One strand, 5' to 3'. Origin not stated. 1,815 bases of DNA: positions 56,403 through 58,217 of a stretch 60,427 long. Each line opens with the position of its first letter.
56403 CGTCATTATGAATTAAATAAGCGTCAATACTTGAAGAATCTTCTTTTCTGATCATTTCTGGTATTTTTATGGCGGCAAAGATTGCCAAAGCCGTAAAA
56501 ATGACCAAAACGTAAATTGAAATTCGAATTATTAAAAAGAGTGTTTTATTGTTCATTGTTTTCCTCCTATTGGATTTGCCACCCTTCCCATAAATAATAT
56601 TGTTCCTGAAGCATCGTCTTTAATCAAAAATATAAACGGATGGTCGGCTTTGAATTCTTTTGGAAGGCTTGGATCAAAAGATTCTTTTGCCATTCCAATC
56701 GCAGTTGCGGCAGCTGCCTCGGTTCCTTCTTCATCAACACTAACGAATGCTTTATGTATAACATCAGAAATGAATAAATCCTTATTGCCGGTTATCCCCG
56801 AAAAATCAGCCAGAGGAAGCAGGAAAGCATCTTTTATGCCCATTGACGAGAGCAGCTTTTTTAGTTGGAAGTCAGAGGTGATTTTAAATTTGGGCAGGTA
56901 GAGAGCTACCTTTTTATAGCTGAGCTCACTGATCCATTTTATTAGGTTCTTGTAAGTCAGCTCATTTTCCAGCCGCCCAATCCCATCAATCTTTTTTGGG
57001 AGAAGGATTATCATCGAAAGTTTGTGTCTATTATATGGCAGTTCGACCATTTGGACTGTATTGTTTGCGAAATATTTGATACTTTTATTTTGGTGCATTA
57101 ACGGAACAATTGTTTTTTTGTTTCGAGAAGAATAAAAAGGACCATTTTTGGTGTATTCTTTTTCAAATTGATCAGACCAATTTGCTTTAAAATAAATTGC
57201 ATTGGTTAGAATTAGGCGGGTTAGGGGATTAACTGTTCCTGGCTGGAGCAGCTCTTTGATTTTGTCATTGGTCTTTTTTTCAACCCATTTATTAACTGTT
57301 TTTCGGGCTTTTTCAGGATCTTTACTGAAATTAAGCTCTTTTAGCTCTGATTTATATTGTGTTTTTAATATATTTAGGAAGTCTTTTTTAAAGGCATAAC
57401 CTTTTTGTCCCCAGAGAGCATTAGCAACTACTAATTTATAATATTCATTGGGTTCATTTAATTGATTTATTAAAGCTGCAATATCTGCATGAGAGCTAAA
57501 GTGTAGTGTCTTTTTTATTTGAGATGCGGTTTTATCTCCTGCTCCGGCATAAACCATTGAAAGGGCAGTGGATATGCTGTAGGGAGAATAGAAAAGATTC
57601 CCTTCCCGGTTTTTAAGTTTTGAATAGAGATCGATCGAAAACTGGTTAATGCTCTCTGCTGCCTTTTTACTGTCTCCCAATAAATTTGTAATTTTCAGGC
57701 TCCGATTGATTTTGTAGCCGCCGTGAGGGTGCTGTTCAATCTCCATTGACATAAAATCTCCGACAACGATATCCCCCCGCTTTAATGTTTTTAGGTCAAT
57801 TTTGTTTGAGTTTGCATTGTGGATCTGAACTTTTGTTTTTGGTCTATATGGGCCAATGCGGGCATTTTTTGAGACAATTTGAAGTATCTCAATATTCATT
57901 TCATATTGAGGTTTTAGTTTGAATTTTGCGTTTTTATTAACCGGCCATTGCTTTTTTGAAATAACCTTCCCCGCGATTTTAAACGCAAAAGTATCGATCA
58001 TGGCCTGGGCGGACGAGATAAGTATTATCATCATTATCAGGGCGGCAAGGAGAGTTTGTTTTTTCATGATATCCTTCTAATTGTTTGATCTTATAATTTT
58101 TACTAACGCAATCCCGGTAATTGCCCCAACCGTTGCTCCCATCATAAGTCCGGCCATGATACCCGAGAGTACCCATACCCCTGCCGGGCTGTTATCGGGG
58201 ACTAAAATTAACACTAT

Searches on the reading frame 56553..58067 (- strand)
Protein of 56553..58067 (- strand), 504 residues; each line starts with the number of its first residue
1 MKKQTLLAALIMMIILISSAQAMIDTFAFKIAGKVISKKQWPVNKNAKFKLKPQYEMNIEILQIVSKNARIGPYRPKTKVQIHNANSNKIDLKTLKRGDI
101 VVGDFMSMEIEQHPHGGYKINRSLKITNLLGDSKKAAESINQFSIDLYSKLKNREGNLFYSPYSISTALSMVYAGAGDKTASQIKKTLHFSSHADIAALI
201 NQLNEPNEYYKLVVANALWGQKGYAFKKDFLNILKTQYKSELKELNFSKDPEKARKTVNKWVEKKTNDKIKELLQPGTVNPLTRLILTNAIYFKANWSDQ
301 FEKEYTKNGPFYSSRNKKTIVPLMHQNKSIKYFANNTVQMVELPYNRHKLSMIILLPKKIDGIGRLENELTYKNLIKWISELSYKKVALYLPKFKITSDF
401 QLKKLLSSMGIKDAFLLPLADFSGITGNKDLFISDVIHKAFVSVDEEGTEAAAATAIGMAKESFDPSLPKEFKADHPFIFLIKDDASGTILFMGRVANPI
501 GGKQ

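Call 76: search_protein_families(library=pfam, proteins=[window:56553-58067:-], max_evalue=0.000001)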
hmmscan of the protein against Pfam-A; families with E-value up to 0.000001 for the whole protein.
window:56553-58067:- (504 aa): 1 family
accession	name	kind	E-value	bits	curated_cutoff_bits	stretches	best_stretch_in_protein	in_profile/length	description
PF00079.25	Serpin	-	8.3e-126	420.6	27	1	139-499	2-370/370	Serpin (serine protease inhibitor)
